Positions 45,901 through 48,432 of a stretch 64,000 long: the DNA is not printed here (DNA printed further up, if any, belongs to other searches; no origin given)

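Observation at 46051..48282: In-frame trpC-trpB fusion and absence of trpF in an otherwise complete trp operon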

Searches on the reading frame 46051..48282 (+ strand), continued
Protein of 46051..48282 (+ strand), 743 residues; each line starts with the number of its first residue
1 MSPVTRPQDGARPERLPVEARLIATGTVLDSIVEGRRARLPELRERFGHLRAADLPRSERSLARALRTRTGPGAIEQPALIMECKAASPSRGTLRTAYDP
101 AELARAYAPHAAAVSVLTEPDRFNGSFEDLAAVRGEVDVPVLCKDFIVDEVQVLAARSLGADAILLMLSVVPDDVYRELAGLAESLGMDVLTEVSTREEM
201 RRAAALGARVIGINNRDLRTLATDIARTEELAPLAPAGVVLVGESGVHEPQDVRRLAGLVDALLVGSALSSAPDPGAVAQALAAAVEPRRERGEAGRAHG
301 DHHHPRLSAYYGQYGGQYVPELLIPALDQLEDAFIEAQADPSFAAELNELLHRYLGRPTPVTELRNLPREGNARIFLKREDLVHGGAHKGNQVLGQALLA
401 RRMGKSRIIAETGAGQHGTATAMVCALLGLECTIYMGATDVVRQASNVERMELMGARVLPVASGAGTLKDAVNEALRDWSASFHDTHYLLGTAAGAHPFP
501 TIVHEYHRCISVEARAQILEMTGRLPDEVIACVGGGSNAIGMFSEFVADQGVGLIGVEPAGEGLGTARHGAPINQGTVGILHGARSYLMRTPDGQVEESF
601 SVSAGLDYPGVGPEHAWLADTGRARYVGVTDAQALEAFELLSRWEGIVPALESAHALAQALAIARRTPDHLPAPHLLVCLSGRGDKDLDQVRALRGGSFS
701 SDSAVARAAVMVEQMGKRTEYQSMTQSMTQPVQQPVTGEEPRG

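Call 37: find_homologous_proteins(query=P0123, max_evalue=1e-100)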
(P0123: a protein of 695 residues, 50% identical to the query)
Query P0123 (695 aa): 7971 proteins with E <= 1e-100 among 8000 candidates; the best 120 are listed.
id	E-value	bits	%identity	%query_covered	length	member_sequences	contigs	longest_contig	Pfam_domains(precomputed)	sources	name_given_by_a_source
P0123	0.0e+0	1550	100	100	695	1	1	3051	PF00291.32,PF00218.28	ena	-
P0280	0.0e+0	1547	100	100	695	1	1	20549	PF00291.32,PF00218.28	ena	-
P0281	0.0e+0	1545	100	100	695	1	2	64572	PF00291.32,PF00218.28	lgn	-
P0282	0.0e+0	1544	100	100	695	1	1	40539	PF00291.32,PF00218.28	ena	-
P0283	0.0e+0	1543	100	100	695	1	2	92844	PF00291.32,PF00218.28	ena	-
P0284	0.0e+0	1542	99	100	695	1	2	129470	PF00291.32,PF00218.28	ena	-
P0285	0.0e+0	1540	99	100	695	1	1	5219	PF00291.32,PF00218.28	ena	-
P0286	0.0e+0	1539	99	100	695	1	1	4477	PF00291.32,PF00218.28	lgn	-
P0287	0.0e+0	1538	99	100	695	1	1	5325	PF00291.32,PF00218.28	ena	-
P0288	0.0e+0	1538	99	100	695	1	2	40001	PF00291.32,PF00218.28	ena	-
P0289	0.0e+0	1538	99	100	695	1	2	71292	PF00291.32,PF00218.28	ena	-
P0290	0.0e+0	1538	99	100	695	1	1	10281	PF00291.32,PF00218.28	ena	-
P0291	0.0e+0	1538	99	100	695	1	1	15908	PF00291.32,PF00218.28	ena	-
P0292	0.0e+0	1537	99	100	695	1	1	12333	PF00291.32,PF00218.28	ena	-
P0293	0.0e+0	1537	99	100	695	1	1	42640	PF00291.32,PF00218.28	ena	-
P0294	0.0e+0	1537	99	100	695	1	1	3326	PF00291.32,PF00218.28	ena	-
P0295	0.0e+0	1537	99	100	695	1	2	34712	PF00291.32,PF00218.28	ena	-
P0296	0.0e+0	1536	99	100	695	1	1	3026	PF00291.32,PF00218.28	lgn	-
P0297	0.0e+0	1536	99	100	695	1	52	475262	PF00291.32,PF00218.28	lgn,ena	-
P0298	0.0e+0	1536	99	100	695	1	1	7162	PF00291.32,PF00218.28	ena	-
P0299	0.0e+0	1536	99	100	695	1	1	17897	PF00291.32,PF00218.28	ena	-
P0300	0.0e+0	1536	99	100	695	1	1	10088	PF00291.32,PF00218.28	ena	-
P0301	0.0e+0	1536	99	100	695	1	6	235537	PF00291.32,PF00218.28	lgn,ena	-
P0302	0.0e+0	1536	99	100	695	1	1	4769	PF00291.32,PF00218.28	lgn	-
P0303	0.0e+0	1535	99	100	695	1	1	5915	PF00291.32,PF00218.28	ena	-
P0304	0.0e+0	1535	99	100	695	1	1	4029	PF00291.32,PF00218.28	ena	-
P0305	0.0e+0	1535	99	100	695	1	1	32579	PF00291.32,PF00218.28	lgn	-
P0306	0.0e+0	1535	99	100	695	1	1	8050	PF00291.32,PF00218.28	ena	-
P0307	0.0e+0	1535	99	100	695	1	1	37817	PF00291.32,PF00218.28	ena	-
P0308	0.0e+0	1535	99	100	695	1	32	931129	PF00291.32,PF00218.28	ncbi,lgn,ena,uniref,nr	ncbi:bifunctional indole-3-glycerol phosphate synthase/tryptophan synthase subunit beta [Bifidobacte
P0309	0.0e+0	1535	99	100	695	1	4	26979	PF00291.32,PF00218.28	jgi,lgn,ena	jgi:tryptophan synthase beta chain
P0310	0.0e+0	1535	99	100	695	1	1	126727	PF00291.32,PF00218.28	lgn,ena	-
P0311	0.0e+0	1535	99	100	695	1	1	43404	PF00291.32,PF00218.28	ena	-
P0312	0.0e+0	1535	99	100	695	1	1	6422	PF00291.32,PF00218.28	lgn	-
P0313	0.0e+0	1535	99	100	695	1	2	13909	PF00291.32,PF00218.28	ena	-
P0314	0.0e+0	1534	99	100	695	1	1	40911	PF00291.32,PF00218.28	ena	-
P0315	0.0e+0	1534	99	100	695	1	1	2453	PF00291.32,PF00218.28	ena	-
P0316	0.0e+0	1534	99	100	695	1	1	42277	PF00291.32,PF00218.28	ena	-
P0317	0.0e+0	1534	99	100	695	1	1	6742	PF00291.32,PF00218.28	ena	-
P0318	0.0e+0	1534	99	100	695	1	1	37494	PF00291.32,PF00218.28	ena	-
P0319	0.0e+0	1534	99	100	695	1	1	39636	PF00291.32,PF00218.28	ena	-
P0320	0.0e+0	1534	99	100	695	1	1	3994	PF00291.32,PF00218.28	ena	-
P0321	0.0e+0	1534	99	100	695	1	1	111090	PF00291.32,PF00218.28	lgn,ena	-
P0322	0.0e+0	1534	99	100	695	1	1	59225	PF00291.32,PF00218.28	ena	-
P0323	0.0e+0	1534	99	100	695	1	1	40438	PF00291.32,PF00218.28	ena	-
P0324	0.0e+0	1534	99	100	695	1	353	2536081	PF00291.32,PF00218.28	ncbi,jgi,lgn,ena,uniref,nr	ncbi:bifunctional indole-3-glycerol phosphate synthase/tryptophan synthase subunit beta [Bifidobacte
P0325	0.0e+0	1534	99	100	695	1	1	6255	PF00291.32,PF00218.28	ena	-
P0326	0.0e+0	1534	99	100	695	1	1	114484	PF00291.32,PF00218.28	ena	-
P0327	0.0e+0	1533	99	100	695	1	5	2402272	PF00291.32,PF00218.28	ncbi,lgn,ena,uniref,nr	ncbi:bifunctional indole-3-glycerol phosphate synthase/tryptophan synthase subunit beta [Bifidobacte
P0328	0.0e+0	1533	99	100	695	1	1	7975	PF00291.32,PF00218.28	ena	-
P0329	0.0e+0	1533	99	100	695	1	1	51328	PF00291.32,PF00218.28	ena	-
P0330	0.0e+0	1533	99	100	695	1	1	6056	PF00291.32,PF00218.28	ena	-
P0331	0.0e+0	1533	99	100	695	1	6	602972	PF00291.32,PF00218.28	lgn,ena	-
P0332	0.0e+0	1533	99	100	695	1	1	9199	PF00291.32,PF00218.28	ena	-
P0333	0.0e+0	1533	99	100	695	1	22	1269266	PF00291.32,PF00218.28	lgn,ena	-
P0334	0.0e+0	1533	99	100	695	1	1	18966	PF00291.32,PF00218.28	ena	-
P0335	0.0e+0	1533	99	100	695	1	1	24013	PF00291.32,PF00218.28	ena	-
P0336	0.0e+0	1533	99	100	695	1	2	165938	PF00291.32,PF00218.28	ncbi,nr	ncbi:indole-3-glycerol phosphate synthase [Bifidobacteriaceae bacterium MCC01963]|nr:indole-3-glycer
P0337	0.0e+0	1533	99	100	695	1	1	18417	PF00291.32,PF00218.28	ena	-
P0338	0.0e+0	1533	99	100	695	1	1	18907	PF00291.32,PF00218.28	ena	-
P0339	0.0e+0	1533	99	100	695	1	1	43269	PF00291.32,PF00218.28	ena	-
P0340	0.0e+0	1533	99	100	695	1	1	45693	PF00291.32,PF00218.28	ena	-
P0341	0.0e+0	1533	99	100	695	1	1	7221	PF00291.32,PF00218.28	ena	-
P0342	0.0e+0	1532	99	100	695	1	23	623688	PF00291.32,PF00218.28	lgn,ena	-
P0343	0.0e+0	1532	99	100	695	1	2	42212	PF00291.32,PF00218.28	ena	-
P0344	0.0e+0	1532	99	100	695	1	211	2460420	PF00291.32,PF00218.28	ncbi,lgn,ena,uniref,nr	ncbi:bifunctional indole-3-glycerol phosphate synthase/tryptophan synthase subunit beta [Bifidobacte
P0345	0.0e+0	1532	99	100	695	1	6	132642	PF00291.32,PF00218.28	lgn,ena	-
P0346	0.0e+0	1532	99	100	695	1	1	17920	PF00291.32,PF00218.28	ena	-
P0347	0.0e+0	1532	99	100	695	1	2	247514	PF00291.32,PF00218.28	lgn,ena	-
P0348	0.0e+0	1532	99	100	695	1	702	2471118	PF00291.32,PF00218.28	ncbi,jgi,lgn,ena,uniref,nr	ncbi:bifunctional indole-3-glycerol phosphate synthase/tryptophan synthase subunit beta [Bifidobacte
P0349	0.0e+0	1532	99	100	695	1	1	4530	PF00291.32,PF00218.28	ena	-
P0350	0.0e+0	1532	99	100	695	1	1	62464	PF00291.32,PF00218.28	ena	-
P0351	0.0e+0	1532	99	100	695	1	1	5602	PF00291.32,PF00218.28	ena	-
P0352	0.0e+0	1532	99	100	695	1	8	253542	PF00291.32,PF00218.28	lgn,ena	-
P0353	0.0e+0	1532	99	100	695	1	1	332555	PF00291.32,PF00218.28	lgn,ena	-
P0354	0.0e+0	1532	99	100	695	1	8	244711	PF00291.32,PF00218.28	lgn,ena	-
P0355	0.0e+0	1532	99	100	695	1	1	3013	PF00291.32,PF00218.28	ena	-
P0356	0.0e+0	1532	99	100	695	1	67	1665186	PF00291.32,PF00218.28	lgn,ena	-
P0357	0.0e+0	1532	99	100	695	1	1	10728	PF00291.32,PF00218.28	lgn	-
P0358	0.0e+0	1532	99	100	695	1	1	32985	PF00291.32,PF00218.28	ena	-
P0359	0.0e+0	1532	99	100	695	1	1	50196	PF00291.32,PF00218.28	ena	-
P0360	0.0e+0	1532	99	100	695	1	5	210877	PF00291.32,PF00218.28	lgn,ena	-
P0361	0.0e+0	1532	99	100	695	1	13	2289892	PF00291.32,PF00218.28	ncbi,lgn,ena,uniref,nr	ncbi:bifunctional indole-3-glycerol phosphate synthase/tryptophan synthase subunit beta [Bifidobacte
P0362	0.0e+0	1532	99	100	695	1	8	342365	PF00291.32,PF00218.28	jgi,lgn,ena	-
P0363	0.0e+0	1532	99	100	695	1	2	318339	PF00291.32,PF00218.28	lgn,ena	-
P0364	0.0e+0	1532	99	100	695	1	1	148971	PF00291.32,PF00218.28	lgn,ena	-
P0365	0.0e+0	1532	99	100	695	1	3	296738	PF00291.32,PF00218.28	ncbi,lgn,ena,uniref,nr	ncbi:bifunctional ryptophan synthase subunit beta TrpB /indole-3-glycerol phosphate synthase TrpC [B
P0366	0.0e+0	1532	99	100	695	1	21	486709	PF00291.32,PF00218.28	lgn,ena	-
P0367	0.0e+0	1532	99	100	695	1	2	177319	PF00291.32,PF00218.28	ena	-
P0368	0.0e+0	1532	99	100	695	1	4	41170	PF00291.32,PF00218.28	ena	-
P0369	0.0e+0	1532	99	100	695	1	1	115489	PF00291.32,PF00218.28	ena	-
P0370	0.0e+0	1532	99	100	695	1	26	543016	PF00291.32,PF00218.28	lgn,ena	-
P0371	0.0e+0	1532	99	100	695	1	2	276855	PF00291.32,PF00218.28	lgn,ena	-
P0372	0.0e+0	1532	99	100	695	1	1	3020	PF00291.32,PF00218.28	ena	-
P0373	0.0e+0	1532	99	100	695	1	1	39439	PF00291.32,PF00218.28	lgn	-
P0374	0.0e+0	1532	99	100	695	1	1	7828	PF00291.32,PF00218.28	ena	-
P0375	0.0e+0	1532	99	100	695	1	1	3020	PF00291.32,PF00218.28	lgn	-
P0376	0.0e+0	1532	99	100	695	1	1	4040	PF00291.32,PF00218.28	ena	-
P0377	0.0e+0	1531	99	100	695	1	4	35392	PF00291.32,PF00218.28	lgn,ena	-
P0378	0.0e+0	1531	99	100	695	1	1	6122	PF00291.32,PF00218.28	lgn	-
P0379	0.0e+0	1531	99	100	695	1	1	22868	PF00291.32,PF00218.28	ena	-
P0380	0.0e+0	1531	99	100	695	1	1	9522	PF00291.32,PF00218.28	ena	-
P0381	0.0e+0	1531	99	100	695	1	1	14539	PF00291.32,PF00218.28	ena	-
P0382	0.0e+0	1531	99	100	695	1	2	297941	PF00291.32,PF00218.28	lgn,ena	-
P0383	0.0e+0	1531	99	100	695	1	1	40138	PF00291.32,PF00218.28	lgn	-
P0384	0.0e+0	1531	99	100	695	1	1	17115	PF00291.32,PF00218.28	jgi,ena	-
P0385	0.0e+0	1531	99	100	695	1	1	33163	PF00291.32,PF00218.28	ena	-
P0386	0.0e+0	1531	99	100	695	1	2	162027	PF00291.32,PF00218.28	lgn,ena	-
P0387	0.0e+0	1531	99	100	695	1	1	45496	PF00291.32,PF00218.28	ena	-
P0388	0.0e+0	1531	99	100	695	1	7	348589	PF00291.32,PF00218.28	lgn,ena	-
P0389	0.0e+0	1531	99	100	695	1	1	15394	PF00291.32,PF00218.28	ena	-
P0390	0.0e+0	1531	99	100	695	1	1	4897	PF00291.32,PF00218.28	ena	-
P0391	0.0e+0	1531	99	100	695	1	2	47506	PF00291.32,PF00218.28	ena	-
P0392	0.0e+0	1531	99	100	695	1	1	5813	PF00291.32,PF00218.28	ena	-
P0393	0.0e+0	1531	99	100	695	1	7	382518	PF00291.32,PF00218.28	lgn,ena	-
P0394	0.0e+0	1531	99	100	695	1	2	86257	PF00291.32,PF00218.28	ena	-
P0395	0.0e+0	1531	99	100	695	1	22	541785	PF00291.32,PF00218.28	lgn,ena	-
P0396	0.0e+0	1531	99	100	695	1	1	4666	PF00291.32,PF00218.28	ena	-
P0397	0.0e+0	1531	99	100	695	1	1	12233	PF00291.32,PF00218.28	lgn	-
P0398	0.0e+0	1531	99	100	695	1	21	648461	PF00291.32,PF00218.28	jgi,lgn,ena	-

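Call 41: find_encoding_contigs(protein=P0348, flank=8000, max_places=2)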
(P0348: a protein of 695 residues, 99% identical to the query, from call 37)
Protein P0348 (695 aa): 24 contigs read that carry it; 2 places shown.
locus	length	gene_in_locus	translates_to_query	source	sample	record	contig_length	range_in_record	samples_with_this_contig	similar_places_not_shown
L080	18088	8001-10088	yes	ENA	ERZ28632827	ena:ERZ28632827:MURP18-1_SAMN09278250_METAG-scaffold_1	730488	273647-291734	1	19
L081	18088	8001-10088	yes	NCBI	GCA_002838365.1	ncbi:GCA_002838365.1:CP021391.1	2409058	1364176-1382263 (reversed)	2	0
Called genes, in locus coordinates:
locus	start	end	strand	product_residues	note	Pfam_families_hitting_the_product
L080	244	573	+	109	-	-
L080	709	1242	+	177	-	PF13302:Acetyltransf_3, PF00583:Acetyltransf_1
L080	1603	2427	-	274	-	PF00266:Aminotran_5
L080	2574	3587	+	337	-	PF04892:VanZ-LLP1, PF06271:RDD (weak)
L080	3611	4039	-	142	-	PF07690:MFS_1 (weak)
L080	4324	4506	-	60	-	-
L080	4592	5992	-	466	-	PF00324:AA_permease, PF13520:AA_permease_2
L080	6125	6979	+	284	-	PF01261:AP_endonuc_2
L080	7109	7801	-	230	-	PF02586:SRAP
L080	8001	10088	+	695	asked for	PF00218:IGPS, PF00291:PALP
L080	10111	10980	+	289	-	PF00290:Trp_syntA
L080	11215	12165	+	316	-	PF01790:LGT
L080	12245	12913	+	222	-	PF00834:Ribul_P_3_epim, PF00215:OMPdecase (faint)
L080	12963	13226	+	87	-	PF01503:PRA-PH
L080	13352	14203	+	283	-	PF01634:HisG, PF08029:HisG_C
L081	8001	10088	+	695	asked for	PF00218:IGPS, PF00291:PALP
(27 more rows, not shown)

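Call 57: find_encoding_contigs(protein=P0122, flank=6000, max_places=1)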
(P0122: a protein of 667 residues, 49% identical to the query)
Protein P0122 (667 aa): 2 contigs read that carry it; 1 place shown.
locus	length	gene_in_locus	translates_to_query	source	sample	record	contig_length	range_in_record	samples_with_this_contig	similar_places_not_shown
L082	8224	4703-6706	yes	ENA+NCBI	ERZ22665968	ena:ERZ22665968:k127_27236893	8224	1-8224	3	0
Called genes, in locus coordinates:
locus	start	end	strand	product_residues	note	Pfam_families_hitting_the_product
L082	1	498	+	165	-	?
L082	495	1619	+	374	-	PF02615:Ldh_2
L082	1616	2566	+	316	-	PF01408:GFO_IDH_MocA, PF22725:GFO_IDH_MocA_C3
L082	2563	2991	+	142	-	PF21891:DUF6917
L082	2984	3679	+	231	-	PF03483:B3_4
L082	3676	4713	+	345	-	PF02885:Glycos_trans_3N, PF00591:Glycos_transf_3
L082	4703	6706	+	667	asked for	PF00218:IGPS, PF00291:PALP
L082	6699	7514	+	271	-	PF00290:Trp_syntA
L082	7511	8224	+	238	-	?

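Call 58: find_encoding_contigs(protein=P0125, flank=6000, max_places=1)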
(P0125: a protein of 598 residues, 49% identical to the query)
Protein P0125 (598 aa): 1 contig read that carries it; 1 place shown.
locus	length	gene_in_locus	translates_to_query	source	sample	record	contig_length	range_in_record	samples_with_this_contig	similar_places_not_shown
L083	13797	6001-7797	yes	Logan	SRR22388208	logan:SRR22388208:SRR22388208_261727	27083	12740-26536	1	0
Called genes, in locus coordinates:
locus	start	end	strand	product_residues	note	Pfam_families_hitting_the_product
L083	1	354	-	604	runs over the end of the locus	-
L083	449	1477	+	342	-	PF01515:PTA_PTB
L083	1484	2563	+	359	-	PF00871:Acetate_kinase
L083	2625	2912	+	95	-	PF01371:Trp_repressor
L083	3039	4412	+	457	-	PF04715:, PF00425:Chorismate_bind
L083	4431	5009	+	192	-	PF00117:GATase, PF07722:Peptidase_C26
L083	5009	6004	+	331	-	PF02885:Glycos_trans_3N, PF00591:Glycos_transf_3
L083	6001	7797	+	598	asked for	PF00218:IGPS, PF00291:PALP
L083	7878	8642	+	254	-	PF00290:Trp_syntA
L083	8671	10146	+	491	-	PF02885:Glycos_trans_3N, PF00591:Glycos_transf_3, PF07831:PYNP_C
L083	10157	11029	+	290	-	PF01008:IF-2B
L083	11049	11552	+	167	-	PF00383:dCMP_cyt_deam_1, PF14437:MafB19-deam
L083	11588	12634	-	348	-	PF13310:Virulence_RhuM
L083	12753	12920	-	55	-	-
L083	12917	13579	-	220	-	PF05708:Peptidase_C92 (weak)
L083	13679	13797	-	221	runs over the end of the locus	?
